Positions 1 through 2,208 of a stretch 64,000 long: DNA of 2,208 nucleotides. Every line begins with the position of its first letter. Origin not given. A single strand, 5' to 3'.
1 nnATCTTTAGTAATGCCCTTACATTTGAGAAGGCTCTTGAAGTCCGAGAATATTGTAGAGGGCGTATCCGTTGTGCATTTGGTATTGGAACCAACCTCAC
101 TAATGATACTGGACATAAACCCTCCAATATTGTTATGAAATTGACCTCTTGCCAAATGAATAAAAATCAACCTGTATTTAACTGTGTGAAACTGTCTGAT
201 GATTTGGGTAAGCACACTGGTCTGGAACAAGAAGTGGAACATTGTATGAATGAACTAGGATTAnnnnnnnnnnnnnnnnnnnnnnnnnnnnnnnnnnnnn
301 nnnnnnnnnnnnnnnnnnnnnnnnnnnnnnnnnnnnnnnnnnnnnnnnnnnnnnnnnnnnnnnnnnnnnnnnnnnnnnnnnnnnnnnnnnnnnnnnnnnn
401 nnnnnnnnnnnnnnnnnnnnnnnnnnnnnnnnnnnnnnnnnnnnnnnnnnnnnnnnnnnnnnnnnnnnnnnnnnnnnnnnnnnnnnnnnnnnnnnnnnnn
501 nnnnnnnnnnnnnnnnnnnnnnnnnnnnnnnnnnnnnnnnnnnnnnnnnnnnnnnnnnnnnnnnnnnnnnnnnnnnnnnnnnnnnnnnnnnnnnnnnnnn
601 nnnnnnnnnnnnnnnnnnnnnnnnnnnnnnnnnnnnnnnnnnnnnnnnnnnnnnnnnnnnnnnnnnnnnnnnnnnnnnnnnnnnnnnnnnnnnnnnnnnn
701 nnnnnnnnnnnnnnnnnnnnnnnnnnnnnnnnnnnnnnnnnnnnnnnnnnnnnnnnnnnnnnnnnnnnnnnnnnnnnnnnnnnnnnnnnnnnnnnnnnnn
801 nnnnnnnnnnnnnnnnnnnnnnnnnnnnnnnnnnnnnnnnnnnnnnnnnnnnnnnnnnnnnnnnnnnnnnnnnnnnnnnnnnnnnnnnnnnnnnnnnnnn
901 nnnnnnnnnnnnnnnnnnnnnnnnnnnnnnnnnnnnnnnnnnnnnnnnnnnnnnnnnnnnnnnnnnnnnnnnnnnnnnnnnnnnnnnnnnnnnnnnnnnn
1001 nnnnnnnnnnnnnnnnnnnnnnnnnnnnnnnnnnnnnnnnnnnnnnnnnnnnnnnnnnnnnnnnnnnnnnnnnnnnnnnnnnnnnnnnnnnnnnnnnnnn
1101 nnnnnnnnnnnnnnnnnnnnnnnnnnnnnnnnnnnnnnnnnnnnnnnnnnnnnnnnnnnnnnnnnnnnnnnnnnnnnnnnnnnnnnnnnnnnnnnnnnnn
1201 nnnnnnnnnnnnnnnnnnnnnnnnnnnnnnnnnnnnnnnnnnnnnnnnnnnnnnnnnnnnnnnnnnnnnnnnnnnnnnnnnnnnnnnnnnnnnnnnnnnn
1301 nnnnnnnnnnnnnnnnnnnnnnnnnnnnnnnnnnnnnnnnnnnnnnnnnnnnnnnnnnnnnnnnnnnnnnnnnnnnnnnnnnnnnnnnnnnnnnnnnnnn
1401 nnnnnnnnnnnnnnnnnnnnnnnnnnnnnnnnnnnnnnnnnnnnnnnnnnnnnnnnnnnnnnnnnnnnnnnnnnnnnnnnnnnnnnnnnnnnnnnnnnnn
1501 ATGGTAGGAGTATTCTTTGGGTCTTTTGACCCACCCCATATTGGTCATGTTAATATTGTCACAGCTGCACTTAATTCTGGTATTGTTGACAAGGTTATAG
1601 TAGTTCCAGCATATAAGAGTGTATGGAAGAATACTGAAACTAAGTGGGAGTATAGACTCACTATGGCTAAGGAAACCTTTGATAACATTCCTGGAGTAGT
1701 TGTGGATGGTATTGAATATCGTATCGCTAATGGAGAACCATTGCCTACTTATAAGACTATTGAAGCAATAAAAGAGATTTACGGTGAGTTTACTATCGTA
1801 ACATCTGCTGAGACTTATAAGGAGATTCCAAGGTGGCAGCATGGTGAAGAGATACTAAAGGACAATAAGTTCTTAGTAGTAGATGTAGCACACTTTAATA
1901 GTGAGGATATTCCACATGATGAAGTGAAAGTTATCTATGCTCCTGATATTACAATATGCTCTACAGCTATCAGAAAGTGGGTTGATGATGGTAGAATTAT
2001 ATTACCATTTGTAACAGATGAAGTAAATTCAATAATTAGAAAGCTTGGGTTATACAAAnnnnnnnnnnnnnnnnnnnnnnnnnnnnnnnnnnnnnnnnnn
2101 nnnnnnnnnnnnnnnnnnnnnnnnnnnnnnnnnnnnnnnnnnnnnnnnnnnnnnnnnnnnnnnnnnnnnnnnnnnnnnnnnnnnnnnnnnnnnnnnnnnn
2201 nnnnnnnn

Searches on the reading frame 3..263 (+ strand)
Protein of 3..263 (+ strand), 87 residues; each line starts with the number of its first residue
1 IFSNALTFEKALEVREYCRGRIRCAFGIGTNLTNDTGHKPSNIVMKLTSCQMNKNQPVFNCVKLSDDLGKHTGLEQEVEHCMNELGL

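Call 4: search_protein_families(library=pfam, proteins=[window:3-263:+], max_evalue=0.01)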
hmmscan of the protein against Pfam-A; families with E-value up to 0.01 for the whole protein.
seq(87 aa): 1 family
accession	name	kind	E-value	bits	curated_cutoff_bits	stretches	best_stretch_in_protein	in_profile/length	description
PF04095.22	NAPRTase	-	1.8e-10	41.4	20.8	1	1-72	146-221/239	Nicotinate phosphoribosyltransferase (NAPRTase) family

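Call 5: search_protein_families(library=ncbifam, proteins=[window:3-263:+], max_evalue=0.01)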
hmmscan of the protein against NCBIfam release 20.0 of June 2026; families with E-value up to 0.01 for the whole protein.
seq(87 aa): 2 families
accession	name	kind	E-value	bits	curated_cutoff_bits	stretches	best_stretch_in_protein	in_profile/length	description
NF003704.0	PRK05321.1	subfamily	1.2e-23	83.8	379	1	1-83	309-386/398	nicotinate phosphoribosyltransferase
TIGR01514.1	NAPRTase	equivalog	1.8e-23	83.2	269.55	1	1-86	312-396/399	nicotinate phosphoribosyltransferase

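Call 7: search_protein_families(library=phrogs, proteins=[window:3-263:+], max_evalue=0.001)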
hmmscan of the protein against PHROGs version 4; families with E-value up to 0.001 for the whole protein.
seq(87 aa): 0 families

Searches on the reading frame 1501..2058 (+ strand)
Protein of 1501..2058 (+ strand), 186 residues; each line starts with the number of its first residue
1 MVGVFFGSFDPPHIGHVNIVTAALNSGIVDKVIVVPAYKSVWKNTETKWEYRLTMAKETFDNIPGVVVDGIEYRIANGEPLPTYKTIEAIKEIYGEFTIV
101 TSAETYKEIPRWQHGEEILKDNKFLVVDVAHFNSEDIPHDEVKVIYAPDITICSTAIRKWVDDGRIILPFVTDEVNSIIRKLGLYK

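Call 4: search_protein_families(library=pfam, proteins=[window:1501-2058:+], max_evalue=0.01)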
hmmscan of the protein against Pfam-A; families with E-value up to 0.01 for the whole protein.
window:1501-2058:+ (186 aa): 1 family
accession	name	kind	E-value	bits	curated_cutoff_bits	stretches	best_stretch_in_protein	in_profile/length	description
PF01467.32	CTP_transf_like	-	2e-12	47.9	21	1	4-158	1-131/133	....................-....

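Call 5: search_protein_families(library=ncbifam, proteins=[window:1501-2058:+], max_evalue=0.01)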
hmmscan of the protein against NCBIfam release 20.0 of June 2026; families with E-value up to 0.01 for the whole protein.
window:1501-2058:+ (186 aa): 18 families
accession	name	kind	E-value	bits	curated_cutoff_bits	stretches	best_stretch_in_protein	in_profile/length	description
TIGR00482.1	TIGR00482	equivalog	1e-25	90.9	112.45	1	4-185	1-194/194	nicotinate (nicotinamide) nucleotide adenylyltransferase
NF000840.1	PRK00071.1-3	equivalog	6.2e-24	84.6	150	1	2-186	8-199/201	nicotinate-nucleotide adenylyltransferase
NF005519.0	PRK07152.1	equivalog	8.5e-22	77.6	315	1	2-185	3-184/361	nicotinate-nucleotide adenylyltransferase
NF000841.0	PRK00071.1-4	equivalog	1.9e-17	63.7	197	1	2-186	9-193/194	nicotinate-nucleotide adenylyltransferase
NF000839.0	PRK00071.1-1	equivalog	3.5e-14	53.2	187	1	3-128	9-136/219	nicotinate-nucleotide adenylyltransferase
NF006479.0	PRK08887.1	equivalog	2.8e-13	50.1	164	1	3-186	5-171/174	nicotinate-nicotinamide nucleotide adenylyltransferase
NF000843.0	PRK00071.2-2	equivalog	4.4e-12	45.9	240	1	2-126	14-138/212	nicotinate-nucleotide adenylyltransferase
TIGR01510.1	coaD_prev_kdtB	equivalog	7.2e-10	39.1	103.3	1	3-70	2-66/155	pantetheine-phosphate adenylyltransferase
NF000845.0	PRK00071.2-4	equivalog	1.4e-08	34.4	210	1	1-129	9-137/197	nicotinate-nucleotide adenylyltransferase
TIGR00125.1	cyt_tran_rel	domain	2.2e-07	30.9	27.7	1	2-36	1-33/65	adenylyltransferase/cytidyltransferase family protein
NF005410.0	PRK06973.1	equivalog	3.4e-07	29.8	214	1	2-98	24-122/243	nicotinate-nucleotide adenylyltransferase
NF000842.0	PRK00071.2-1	equivalog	9.4e-07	28.6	167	1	5-143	7-140/191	nicotinate-nucleotide adenylyltransferase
TIGR01526.1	nadR_NMN_Atrans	equivalog_domain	1.4e-05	24.5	341.15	1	2-61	3-62/325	nicotinamide-nucleotide adenylyltransferase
NF000846.0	PRK00071.2-5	equivalog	4.3e-05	23.1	329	1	2-129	21-148/210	nicotinate-nucleotide adenylyltransferase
NF005988.0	PRK08099.1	equivalog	0.0022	17.2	201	1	2-38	66-100/411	multifunctional transcriptional regulator/nicotinamide-nucleotide adenylyltransferase/ribosylnicotinamide kinase NadR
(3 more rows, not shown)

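Call 7: search_protein_families(library=phrogs, proteins=[window:1501-2058:+], max_evalue=0.001)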
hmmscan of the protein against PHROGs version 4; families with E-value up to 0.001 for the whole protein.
window:1501-2058:+ (186 aa): 1 family
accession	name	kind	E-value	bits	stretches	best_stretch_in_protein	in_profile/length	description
phrog_3462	-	moron, auxiliary metabolic gene and host takeover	1.9e-08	34.9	1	1-108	3-118/346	nicotinamide-nucleotide adenylyltransferase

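Call 32: search_solved_structures(query=window:1501-2058:+, max_evalue=0.00001, show_alignments=2)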
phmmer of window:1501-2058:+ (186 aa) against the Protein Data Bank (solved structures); distinct sequences matched with E-value up to 0.00001: 10.
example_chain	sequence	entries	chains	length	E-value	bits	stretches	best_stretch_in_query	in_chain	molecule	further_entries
2h29_A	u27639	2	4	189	5e-12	49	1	4-186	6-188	Probable nicotinate-nucleotide adenylyltransferase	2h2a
8aih_A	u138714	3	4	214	4.2e-11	46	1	2-186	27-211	Probable nicotinate-nucleotide adenylyltransferase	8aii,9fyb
1kam_A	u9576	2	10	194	2e-10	43.8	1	2-185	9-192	NICOTINATE-NUCLEOTIDE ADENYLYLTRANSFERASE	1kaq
5db4_A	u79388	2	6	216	3.4e-06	30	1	2-185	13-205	Nicotinate-nucleotide adenylyltransferase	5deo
4ymi_A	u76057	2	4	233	4.4e-06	29.6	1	2-185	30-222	Probable nicotinate-nucleotide adenylyltransferase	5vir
4s1o_A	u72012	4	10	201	5.9e-06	29.2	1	2-185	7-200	Probable nicotinate-nucleotide adenylyltransferase | Nicotinate-nucleotide adenylyltransferase | nicotinate mononucleotide adenylyltransferase NadD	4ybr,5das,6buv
1yul_A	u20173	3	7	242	6e-06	29.2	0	2-128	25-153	Probable nicotinate-nucleotide adenylyltransferase | 'Probable nicotinate-nucleotide adenylyltransferase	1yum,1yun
5llt_A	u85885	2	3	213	6.8e-06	29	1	4-136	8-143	Nicotinate-nucleotide adenylyltransferase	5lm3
4x0e_A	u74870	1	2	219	7.5e-06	28.9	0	2-185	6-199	Probable nicotinate-nucleotide adenylyltransferase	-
3h05_A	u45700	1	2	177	8.9e-06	28.6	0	2-119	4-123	uncharacterized protein VPA0413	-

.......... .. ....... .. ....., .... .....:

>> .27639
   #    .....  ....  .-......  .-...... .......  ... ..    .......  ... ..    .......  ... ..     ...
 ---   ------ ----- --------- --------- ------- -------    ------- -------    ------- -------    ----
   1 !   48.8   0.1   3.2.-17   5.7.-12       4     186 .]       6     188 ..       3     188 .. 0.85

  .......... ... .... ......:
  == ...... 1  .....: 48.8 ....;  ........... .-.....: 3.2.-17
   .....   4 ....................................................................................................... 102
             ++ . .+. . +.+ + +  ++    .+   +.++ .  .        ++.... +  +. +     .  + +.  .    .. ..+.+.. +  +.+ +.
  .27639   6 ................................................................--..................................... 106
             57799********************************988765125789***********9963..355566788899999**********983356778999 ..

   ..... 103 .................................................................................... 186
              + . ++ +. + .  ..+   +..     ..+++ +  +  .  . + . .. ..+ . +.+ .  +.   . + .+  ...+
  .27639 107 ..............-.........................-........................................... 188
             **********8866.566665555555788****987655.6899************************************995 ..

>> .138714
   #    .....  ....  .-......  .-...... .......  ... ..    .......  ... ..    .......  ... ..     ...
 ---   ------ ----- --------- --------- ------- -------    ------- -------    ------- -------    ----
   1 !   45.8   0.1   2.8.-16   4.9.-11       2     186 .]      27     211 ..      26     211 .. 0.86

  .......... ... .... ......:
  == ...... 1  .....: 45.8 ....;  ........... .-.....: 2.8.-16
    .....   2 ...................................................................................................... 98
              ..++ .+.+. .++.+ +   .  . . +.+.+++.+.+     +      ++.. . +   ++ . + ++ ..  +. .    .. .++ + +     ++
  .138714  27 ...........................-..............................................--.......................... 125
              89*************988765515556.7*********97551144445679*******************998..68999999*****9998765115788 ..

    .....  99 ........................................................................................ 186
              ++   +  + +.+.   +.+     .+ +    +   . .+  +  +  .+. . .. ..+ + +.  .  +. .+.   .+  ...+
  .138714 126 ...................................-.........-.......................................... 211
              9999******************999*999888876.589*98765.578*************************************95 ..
